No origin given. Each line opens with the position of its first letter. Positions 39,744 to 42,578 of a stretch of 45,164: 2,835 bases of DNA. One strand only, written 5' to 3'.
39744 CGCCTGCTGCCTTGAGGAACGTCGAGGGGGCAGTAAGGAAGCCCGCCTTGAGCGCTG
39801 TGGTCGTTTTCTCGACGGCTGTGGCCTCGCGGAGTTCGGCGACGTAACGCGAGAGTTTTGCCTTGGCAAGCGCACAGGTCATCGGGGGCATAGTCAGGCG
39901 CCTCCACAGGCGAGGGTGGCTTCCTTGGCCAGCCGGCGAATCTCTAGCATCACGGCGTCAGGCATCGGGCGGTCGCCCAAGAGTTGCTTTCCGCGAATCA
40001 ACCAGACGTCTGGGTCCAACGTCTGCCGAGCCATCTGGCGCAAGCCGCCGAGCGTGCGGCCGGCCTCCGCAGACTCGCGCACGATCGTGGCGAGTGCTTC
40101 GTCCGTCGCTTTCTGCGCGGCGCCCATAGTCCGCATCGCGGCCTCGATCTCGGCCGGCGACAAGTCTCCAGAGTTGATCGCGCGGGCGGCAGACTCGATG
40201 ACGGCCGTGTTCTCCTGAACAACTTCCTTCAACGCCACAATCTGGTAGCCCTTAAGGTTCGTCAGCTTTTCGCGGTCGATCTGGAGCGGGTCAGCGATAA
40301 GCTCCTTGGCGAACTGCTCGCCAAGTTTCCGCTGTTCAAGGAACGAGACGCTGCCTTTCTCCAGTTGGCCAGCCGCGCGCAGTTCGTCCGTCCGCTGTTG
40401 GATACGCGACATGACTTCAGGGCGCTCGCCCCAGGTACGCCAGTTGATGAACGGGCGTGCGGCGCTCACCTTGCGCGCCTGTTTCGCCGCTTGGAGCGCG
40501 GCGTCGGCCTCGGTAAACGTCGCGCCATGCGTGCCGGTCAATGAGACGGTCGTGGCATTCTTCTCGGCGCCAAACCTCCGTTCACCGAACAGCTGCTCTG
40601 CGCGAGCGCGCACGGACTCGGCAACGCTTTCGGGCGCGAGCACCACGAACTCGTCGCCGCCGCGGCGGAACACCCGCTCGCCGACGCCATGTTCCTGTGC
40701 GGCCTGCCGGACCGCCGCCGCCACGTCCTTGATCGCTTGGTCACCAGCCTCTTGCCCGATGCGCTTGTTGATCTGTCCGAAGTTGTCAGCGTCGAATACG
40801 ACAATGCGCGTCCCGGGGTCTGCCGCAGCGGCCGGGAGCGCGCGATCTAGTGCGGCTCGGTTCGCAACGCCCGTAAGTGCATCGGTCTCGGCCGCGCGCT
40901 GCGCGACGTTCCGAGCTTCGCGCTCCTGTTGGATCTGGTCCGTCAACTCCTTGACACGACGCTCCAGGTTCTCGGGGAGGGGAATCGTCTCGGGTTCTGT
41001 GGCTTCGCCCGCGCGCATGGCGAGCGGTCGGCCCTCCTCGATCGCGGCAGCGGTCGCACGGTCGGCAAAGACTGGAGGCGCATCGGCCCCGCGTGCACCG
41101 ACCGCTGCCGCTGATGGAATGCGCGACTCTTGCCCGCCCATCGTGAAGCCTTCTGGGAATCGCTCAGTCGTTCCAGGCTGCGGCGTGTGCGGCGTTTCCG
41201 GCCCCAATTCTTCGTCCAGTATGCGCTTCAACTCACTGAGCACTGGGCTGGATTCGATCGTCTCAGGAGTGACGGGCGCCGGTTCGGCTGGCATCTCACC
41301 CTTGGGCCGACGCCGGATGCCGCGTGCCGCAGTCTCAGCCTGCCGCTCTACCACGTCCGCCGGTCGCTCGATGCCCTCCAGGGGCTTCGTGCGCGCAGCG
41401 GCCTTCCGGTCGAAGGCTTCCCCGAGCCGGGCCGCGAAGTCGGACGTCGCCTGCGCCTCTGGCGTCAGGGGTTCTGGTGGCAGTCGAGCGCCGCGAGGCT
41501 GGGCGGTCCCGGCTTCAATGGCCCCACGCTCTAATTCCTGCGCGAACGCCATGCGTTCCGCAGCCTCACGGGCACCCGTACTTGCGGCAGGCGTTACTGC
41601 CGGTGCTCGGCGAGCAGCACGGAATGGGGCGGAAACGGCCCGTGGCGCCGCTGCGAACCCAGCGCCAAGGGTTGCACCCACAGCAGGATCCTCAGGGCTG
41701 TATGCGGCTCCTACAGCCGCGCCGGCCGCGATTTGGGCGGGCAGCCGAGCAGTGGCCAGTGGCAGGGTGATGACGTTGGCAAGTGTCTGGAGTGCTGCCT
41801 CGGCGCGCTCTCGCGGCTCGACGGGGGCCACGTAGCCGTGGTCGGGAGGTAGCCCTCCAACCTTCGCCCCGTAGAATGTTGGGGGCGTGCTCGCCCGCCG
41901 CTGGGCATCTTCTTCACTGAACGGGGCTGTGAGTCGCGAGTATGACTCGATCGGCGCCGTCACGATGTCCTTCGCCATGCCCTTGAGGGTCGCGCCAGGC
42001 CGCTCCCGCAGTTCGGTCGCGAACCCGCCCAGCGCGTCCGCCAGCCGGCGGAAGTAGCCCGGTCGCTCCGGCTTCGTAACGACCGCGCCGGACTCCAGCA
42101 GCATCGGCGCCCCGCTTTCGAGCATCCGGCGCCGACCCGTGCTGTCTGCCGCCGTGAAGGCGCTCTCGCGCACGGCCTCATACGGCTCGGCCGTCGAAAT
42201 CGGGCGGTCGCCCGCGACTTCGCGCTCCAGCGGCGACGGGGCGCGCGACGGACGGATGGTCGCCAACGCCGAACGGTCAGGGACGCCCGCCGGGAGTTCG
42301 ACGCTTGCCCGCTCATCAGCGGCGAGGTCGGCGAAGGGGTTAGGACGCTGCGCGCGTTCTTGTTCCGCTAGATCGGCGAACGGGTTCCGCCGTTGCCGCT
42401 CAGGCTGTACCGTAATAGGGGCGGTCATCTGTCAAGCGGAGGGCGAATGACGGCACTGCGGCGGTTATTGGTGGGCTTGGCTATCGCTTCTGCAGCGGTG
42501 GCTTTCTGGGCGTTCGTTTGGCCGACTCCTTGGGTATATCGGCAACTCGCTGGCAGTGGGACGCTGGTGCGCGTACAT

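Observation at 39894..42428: Apparently intact GGDEF (diguanylate-cyclase-type) domain embedded in a large ejection-module virion protein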

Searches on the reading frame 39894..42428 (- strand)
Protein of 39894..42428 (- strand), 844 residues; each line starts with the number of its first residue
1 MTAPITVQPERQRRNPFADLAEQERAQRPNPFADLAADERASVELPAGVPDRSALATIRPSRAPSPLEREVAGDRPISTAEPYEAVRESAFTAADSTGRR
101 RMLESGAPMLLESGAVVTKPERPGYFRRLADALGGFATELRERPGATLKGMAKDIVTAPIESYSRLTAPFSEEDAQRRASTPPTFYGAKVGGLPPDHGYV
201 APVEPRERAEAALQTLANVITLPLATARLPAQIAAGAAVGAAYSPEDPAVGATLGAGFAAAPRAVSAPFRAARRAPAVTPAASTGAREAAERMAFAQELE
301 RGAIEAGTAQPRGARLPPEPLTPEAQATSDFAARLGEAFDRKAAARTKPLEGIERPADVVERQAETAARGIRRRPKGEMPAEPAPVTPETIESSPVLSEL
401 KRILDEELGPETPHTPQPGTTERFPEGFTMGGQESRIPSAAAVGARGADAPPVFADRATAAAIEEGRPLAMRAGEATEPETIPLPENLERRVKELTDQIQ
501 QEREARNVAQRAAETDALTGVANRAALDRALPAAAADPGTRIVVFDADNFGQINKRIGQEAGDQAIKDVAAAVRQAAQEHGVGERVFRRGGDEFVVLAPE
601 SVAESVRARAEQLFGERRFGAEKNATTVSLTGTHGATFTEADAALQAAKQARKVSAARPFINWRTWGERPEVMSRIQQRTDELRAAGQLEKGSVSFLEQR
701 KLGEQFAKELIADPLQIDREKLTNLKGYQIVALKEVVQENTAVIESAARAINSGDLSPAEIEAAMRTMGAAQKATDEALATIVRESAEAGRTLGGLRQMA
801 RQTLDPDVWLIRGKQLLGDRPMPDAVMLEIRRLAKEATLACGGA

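Call 3: search_protein_families(library=pfam, proteins=[window:39894-42428:-], max_evalue=0.1)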
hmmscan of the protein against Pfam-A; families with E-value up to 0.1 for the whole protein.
window:39894-42428:- (844 aa): 2 families
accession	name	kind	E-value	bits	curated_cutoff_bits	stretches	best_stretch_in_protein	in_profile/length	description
PF00990.26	GGDEF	-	8.2e-18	65.1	23.8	1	513-646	1-142/161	Diguanylate cyclase, GGDEF domain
PF25583.1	WCX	-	0.01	16.6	23.9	1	585-613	47-75/76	WCX domain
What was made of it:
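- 40464..40892 (-): GGDEF domain (residues 513-655). Pfam E = 8.2e-18 (call 3).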

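Call 4: search_protein_families(library=phrogs, proteins=[window:39894-42428:-], max_evalue=0.01)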
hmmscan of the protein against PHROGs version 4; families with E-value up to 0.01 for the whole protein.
window:39894-42428:- (844 aa): 7 families
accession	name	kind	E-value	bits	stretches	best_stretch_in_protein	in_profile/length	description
phrog_5594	-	unknown function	8.5e-21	75.5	1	499-655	344-512/528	-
phrog_9661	-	unknown function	7.3e-15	56.1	1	488-641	91-246/274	-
phrog_14602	-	unknown function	1.1e-14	55.2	1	501-645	166-310/336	-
phrog_11823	-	unknown function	1.8e-10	40.9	1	489-643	239-395/693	-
phrog_8342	-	unknown function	1.4e-08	35.1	1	504-602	238-338/407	-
phrog_26035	-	unknown function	4.6e-05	23.6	1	512-599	297-381/446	-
phrog_34213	-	unknown function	0.00016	21.8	1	507-600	298-389/472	-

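Call 7: search_dna_similar(query=window:39894-42428:-, collection=phages, mode=protein, max_rows=40)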
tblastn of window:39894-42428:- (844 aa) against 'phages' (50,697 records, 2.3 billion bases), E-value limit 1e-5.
No match.

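Call 11: find_homologous_proteins(query=window:39894-42428:-, max_evalue=0.00001)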
Query window:39894-42428:- (844 aa): 8 proteins with E <= 0.00001 among 8000 candidates.
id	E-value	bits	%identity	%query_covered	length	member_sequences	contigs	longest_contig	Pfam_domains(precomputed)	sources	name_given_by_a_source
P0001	0.0e+0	1772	100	100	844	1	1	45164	PF00990.27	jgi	-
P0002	8.4e-239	813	54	100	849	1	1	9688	PF00990.27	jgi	jgi:diguanylate cyclase (GGDEF)-like protein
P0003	7.3e-209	714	69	44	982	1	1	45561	PF00990.27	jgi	jgi:diguanylate cyclase (GGDEF)-like protein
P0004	5.8e-143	496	73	22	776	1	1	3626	-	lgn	-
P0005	2.4e-136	474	72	22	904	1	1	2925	-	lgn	-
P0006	9.7e-41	158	43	19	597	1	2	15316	-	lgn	-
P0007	1.3e-30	125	40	22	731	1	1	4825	-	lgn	-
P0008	2.1e-9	55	35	19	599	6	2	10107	PF02607.23,PF00990.27,PF02310.25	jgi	jgi:diguanylate cyclase (GGDEF)-like protein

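Call 14: search_solved_structures(query=window:39894-42428:-, max_evalue=0.01, show_alignments=3)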
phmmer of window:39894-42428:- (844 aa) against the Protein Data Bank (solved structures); distinct sequences matched with E-value up to 0.01: 43.
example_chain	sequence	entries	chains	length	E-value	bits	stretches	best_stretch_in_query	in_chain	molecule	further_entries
5euh_A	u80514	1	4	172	2.7e-11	45.9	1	513-630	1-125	Putative GGDEF domain membrane protein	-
6ttr_A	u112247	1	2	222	1e-10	44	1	486-616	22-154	GGDEF diguanylate cyclase DgcB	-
4wxw_A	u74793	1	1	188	4.2e-10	42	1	512-651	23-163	Uncharacterized protein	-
4wxo_A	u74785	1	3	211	5.6e-10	41.6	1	512-651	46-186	Uncharacterized protein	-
6tts_A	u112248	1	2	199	1.3e-09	40.4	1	507-616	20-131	GGDEF diguanylate cyclase DgcB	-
3bre_A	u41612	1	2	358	5.2e-09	38.4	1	492-612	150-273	Probable two-component response regulator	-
8wcn_A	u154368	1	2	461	7.7e-09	37.8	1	497-652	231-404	Diguanylate cyclase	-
7a7e_A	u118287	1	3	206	1.1e-08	37.3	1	506-635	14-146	Diguanylate cyclase TpbB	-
3ign_A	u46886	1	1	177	1.4e-08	36.9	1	512-614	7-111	Diguanylate cyclase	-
7e6g_A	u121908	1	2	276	5.9e-08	34.9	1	491-651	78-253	Putative GGDEF domain protein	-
3i5c_A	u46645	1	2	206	1.4e-07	33.7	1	487-612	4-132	Fusion of General control protein GCN4 and WSPR response regulator protein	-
3i5a_A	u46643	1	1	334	3.2e-07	32.5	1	499-613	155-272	Response regulator/GGDEF domain protein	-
4iob_A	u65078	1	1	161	7.8e-07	31.2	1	519-635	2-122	Diguanylate cyclase TpbB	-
5llw_B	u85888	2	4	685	8.5e-07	31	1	496-611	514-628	Diguanylate cyclase (GGDEF) domain-containing protein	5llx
4zmm_A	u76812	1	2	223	1.4e-06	30.4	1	491-600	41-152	diguanylate cyclase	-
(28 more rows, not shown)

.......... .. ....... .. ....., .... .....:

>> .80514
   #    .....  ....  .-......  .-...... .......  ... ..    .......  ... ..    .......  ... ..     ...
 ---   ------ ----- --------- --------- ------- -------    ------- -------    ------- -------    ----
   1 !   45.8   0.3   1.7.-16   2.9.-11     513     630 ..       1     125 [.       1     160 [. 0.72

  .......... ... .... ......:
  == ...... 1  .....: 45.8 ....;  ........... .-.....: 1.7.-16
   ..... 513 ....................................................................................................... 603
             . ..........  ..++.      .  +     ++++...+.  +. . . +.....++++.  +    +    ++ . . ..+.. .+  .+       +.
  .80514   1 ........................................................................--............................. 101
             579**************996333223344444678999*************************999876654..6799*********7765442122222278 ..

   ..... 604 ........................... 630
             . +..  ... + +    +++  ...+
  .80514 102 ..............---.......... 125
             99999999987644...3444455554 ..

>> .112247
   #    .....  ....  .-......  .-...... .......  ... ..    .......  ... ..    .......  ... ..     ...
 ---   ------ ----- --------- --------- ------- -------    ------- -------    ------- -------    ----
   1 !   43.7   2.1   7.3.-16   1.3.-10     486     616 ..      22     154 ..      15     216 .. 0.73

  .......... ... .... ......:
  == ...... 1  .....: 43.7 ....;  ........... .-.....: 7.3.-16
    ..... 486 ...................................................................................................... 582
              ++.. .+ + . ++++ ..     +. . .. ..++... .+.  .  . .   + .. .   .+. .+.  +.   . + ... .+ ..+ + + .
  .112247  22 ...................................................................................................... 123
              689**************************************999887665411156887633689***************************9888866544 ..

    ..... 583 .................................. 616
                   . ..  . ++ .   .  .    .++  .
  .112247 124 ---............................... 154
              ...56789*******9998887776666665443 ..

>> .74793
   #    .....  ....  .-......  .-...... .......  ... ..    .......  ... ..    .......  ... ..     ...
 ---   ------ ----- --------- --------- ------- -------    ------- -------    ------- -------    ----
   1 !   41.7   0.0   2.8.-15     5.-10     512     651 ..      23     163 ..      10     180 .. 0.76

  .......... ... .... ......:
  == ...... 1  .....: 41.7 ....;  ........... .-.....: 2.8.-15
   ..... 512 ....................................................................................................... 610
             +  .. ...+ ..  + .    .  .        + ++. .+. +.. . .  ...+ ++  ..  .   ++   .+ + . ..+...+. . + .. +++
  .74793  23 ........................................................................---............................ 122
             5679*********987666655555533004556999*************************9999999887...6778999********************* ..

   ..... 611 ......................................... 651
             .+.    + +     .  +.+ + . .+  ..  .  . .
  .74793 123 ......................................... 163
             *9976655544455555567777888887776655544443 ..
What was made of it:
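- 40464..40892 (-): PDB sequence hits (call 14).
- Checked: 43 solved diguanylate cyclases match by sequence, best E = 2.7e-11 (call 14).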

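Call 15: find_encoding_contigs(protein=P0003, flank=10000, max_places=3)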
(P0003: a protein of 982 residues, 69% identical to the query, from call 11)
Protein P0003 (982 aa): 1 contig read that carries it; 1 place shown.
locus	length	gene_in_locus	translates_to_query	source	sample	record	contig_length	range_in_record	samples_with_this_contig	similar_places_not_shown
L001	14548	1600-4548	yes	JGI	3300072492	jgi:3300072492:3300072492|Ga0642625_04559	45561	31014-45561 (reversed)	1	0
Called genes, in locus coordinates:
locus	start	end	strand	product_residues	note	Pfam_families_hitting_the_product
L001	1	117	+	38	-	?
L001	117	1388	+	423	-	-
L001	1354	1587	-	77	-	-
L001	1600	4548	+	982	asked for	PF00990:GGDEF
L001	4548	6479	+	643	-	-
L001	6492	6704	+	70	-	-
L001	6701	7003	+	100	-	-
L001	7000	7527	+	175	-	-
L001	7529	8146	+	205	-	-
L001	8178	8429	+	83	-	-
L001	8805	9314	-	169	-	-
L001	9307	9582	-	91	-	-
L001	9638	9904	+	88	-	-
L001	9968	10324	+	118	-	-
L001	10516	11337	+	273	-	PF07352:Phage_Mu_Gam (weak)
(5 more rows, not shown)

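Call 16: find_encoding_contigs(protein=P0006, flank=10000, max_places=3)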
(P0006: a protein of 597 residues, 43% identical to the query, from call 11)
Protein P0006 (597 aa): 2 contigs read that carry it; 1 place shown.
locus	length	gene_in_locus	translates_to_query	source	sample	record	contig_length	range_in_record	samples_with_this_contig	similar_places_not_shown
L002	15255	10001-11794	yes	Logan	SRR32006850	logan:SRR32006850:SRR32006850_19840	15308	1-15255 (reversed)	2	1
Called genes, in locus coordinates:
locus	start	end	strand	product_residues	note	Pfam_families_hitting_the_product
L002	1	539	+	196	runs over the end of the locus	?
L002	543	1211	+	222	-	-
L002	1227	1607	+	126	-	-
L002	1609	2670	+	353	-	-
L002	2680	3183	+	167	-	-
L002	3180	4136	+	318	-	-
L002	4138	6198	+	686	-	-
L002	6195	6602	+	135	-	-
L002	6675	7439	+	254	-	-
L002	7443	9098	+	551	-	-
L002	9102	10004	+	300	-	-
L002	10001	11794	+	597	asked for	-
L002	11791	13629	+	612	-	-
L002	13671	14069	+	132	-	-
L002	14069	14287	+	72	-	-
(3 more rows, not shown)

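Call 17: find_encoding_contigs(protein=P0002, flank=10000, max_places=3)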
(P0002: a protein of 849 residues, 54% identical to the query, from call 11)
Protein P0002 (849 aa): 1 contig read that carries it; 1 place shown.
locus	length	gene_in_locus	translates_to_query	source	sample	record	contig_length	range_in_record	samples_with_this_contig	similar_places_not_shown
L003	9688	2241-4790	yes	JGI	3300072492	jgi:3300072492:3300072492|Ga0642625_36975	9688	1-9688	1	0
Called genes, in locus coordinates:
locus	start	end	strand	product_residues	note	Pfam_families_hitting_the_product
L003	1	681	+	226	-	?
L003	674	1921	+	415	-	-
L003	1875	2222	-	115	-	-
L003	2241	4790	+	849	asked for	PF00990:GGDEF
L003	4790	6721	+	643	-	-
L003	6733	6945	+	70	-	-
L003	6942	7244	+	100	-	-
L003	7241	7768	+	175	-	-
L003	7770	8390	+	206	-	-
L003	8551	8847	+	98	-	-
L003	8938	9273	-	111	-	PF13560:HTH_31 (weak), PF01381:HTH_3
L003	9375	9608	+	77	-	-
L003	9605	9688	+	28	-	?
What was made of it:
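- Synteny (about 300-444 aa, then carrier, then about 612-643 aa) is conserved in three related contigs; two of them show the same run of small downstream genes, unannotated there (calls 15-17).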

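Call 39: search_protein_representatives(alignment_id=A2)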
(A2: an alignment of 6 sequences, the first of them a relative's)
Query: 6 sequences, 685 profile positions. Proteins with E-value up to 0.001 (for the whole library): 304; up to 1e-10: 163; up to 1e-30: 89. The best 150 are listed.
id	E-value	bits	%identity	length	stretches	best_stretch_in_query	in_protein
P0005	1.4e-278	942.9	-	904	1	1-685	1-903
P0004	3.1e-267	905.5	-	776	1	1-685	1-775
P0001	7.7e-250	848.0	-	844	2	1-484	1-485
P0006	1.5e-194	665.2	-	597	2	12-487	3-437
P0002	4.7e-192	657.0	-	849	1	1-684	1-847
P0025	5.1e-102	359.4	-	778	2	334-683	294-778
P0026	8.1e-102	358.8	-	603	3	378-685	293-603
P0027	2.0e-91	324.4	-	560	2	384-682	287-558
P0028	8.7e-87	309.1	-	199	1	494-685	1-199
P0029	4.8e-82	293.4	-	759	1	27-685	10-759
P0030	1.2e-81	292.1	-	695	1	63-683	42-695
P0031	9.6e-81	289.1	-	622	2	345-683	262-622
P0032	1.7e-80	288.3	-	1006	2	475-684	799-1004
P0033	3.4e-78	280.7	-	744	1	58-683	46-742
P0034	3.6e-75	270.7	-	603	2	347-682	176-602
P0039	4.8e-70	253.7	-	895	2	495-683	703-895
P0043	4.7e-65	237.3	-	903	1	58-684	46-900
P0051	8.7e-62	226.5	-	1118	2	301-682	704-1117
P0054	3.4e-60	221.2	-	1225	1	266-683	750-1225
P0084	9.3e-41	157.0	-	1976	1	157-683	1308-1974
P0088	5.1e-40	154.5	-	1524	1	446-682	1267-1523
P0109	1.1e-28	117.1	-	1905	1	499-684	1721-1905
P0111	1.4e-28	116.7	-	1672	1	516-683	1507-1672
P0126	2.8e-22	95.9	-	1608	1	544-683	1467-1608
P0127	1.2e-21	93.8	-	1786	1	289-683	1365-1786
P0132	3.4e-20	89.0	-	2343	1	483-675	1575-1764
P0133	3.9e-20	88.8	-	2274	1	506-682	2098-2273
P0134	5.2e-20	88.4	-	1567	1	553-682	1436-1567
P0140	1.8e-17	80.0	-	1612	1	270-683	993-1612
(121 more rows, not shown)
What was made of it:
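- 39894..42428 (-): 844-aa polyvalent-type ejection protein carrying the GGDEF cargo (N-terminal 'half' of a split gp16-like protein). Family search (call 39).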

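Call 44: search_protein_families(library=pfam, alignment_id=A4, max_evalue=0.0001)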
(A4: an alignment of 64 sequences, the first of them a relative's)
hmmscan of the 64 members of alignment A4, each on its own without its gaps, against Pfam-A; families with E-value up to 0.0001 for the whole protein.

A. member 1, P0025 (778 aa): 0 families

B. families by the number of members that match (of 64 scanned): 5 families
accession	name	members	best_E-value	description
PF00990.26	GGDEF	4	1.9e-16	Diguanylate cyclase, GGDEF domain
PF05914.17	RIB43A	3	2.8e-06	RIB43A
PF18798.6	LPD3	1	1.3e-21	Large polyvalent protein-associated domain 3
PF18763.7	ddrB-ParB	1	7.7e-14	ddrB-like ParB superfamily domain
PF18760.7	ART-PolyVal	1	4.9e-11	ADP-Ribosyltransferase in polyvalent proteins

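Call 45: search_protein_families(library=pfam, alignment_id=A5, max_evalue=0.0001)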
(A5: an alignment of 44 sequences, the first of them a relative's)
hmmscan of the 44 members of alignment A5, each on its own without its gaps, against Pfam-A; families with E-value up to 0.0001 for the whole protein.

A. member 1, P0100 (598 aa): 0 families

B. families by the number of members that match (of 44 scanned): 10 families
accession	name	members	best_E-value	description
PF06414.18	Zeta_toxin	2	6.4e-10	Zeta toxin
PF18760.7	ART-PolyVal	2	2.9e-09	ADP-Ribosyltransferase in polyvalent proteins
PF13671.12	AAA_33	2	8.7e-08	AAA domain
PF18763.7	ddrB-ParB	1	9.3e-14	ddrB-like ParB superfamily domain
PF13563.12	2_5_RNA_ligase2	1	2.1e-10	2'-5' RNA ligase superfamily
PF05914.17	RIB43A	1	1.4e-06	RIB43A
PF13238.12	AAA_18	1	2.9e-06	AAA domain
PF13508.13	Acetyltransf_7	1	8.4e-06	Acetyltransferase (GNAT) domain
PF00583.31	Acetyltransf_1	1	2.1e-05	Acetyltransferase (GNAT) family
PF05433.20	Rick_17kDa_Anti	1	7e-05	Glycine zipper 2TM domain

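Call 57: find_related_loci(query=A1, collection=genome_contigs, flank=10000)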
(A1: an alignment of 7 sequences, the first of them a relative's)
Query A1 (844 aa) in genome_contigs; peptide patterns used: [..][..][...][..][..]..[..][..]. (x = any residue, [..] = any of these).
18 stretches matched a pattern; 2 encode a relative of the query (tblastn E <= 1e-3); 2 distinct loci.
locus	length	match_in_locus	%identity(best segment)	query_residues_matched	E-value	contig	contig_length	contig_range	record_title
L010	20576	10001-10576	40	660-844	9e-36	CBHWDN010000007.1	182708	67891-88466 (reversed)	MAG TPA_asm: uncultured Gemmatimonadaceae bacterium isolate ERR14722425_concoct_68 genome assembly, contig: ERZ27336817.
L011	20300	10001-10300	35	513-611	4e-9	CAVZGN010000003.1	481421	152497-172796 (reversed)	MAG: uncultured proteobacterium isolate MFD03044.bin.1.30 genome assembly, contig: contig_43207, whole genome shotgun se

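Call 58: find_related_loci(query=A1, collection=viral_contigs, flank=10000)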
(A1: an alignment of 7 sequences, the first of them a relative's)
Query A1 (844 aa) in viral_contigs; peptide patterns used: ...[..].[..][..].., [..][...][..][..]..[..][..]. (x = any residue, [..] = any of these).
43 stretches matched a pattern; 1 encode a relative of the query (tblastn E <= 1e-3); 1 distinct loci.
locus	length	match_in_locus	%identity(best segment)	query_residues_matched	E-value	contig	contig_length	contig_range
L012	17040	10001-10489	31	113-256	3e-8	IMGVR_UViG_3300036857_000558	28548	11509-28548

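Call 75: search_protein_families(library=pfam, proteins=[P0084, P0088, P0109, P0111, P0127], max_evalue=0.001)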
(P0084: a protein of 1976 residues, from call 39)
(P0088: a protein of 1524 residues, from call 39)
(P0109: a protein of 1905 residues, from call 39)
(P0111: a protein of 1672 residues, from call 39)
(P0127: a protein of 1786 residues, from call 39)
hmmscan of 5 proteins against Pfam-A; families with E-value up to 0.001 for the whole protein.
P0084 (1976 aa): 0 families

P0088 (1524 aa): 1 family
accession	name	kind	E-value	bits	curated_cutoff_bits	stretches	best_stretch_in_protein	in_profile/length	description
PF18763.7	ddrB-ParB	-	7.7e-14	52.3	27.6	1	702-837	4-120/121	ddrB-like ParB superfamily domain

P0109 (1905 aa): 5 families
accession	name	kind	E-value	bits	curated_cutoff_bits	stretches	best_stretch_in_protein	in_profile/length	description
PF06414.18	Zeta_toxin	-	6.4e-10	39.2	22.3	1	554-702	16-177/199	Zeta toxin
PF18760.7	ART-PolyVal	-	2.9e-09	38.2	31.2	1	1410-1562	6-136/140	ADP-Ribosyltransferase in polyvalent proteins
PF13671.12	AAA_33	-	4.3e-07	30.8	27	1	556-671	1-119/143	AAA domain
PF13238.12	AAA_18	-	0.00012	23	29.4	1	557-639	1-89/128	AAA domain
PF00004.35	AAA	-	0.00062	20.7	21.2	0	557-645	1-54/131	ATPase family associated with various cellular activities (AAA)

P0111 (1672 aa): 0 families

P0127 (1786 aa): 5 families
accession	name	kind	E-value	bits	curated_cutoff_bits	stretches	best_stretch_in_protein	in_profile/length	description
PF06414.18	Zeta_toxin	-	6.4e-10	39.2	22.3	1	475-622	17-177/199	Zeta toxin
PF13671.12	AAA_33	-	8.7e-08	33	27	1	476-593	1-121/143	AAA domain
PF13238.12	AAA_18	-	2.9e-06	28.2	29.4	1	477-529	1-54/128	AAA domain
PF05433.20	Rick_17kDa_Anti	-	7e-05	23.1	24.2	1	1189-1231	1-43/43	Glycine zipper 2TM domain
PF13441.11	Gly-zipper_YMGG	-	0.00017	21.7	28.9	1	1189-1232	5-44/45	YMGG-like Gly-zipper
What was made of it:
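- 41643..41774 (-): Gly/Ala-rich, mildly hydrophobic conserved segment (residues 219-262, ........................). Candidate membrane-active or glycine-zipper-like element. A Gly-zipper Pfam hit in family member P0127 (call 75).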

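Call 76: search_protein_families(library=pfam, proteins=[P0132, P0133, P0126, P0134, P0140], max_evalue=0.001)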
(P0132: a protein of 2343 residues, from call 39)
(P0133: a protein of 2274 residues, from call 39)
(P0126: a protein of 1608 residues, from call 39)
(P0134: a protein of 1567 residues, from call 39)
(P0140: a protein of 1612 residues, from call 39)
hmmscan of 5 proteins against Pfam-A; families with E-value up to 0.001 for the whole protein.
P0132 (2343 aa): 0 families

P0133 (2274 aa): 3 families
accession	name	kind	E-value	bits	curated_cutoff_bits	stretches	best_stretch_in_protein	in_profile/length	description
PF18763.7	ddrB-ParB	-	9.3e-14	52.1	27.6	1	798-934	3-119/121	ddrB-like ParB superfamily domain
PF18760.7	ART-PolyVal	-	3.2e-06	28.4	31.2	1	1525-1666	9-132/140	ADP-Ribosyltransferase in polyvalent proteins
PF04607.23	RelA_SpoT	-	0.00021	22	27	1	567-655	3-93/113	Region found in RelA / SpoT proteins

P0126 (1608 aa): 0 families

P0134 (1567 aa): 0 families

P0140 (1612 aa): 0 families
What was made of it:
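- Other family members carry Zeta toxin + ART-PolyVal, or RelA_SpoT (below Pfam's cut-off) + ddrB-ParB + ART-PolyVal, as well as LPD3, 2H and GNAT domains upstream of the anchor module (calls 44, 45, 75, 76). The cargo slot of the same carrier family holds toxins and ARTs typical of injected polyvalent proteins (calls 44, 45, 75, 76).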
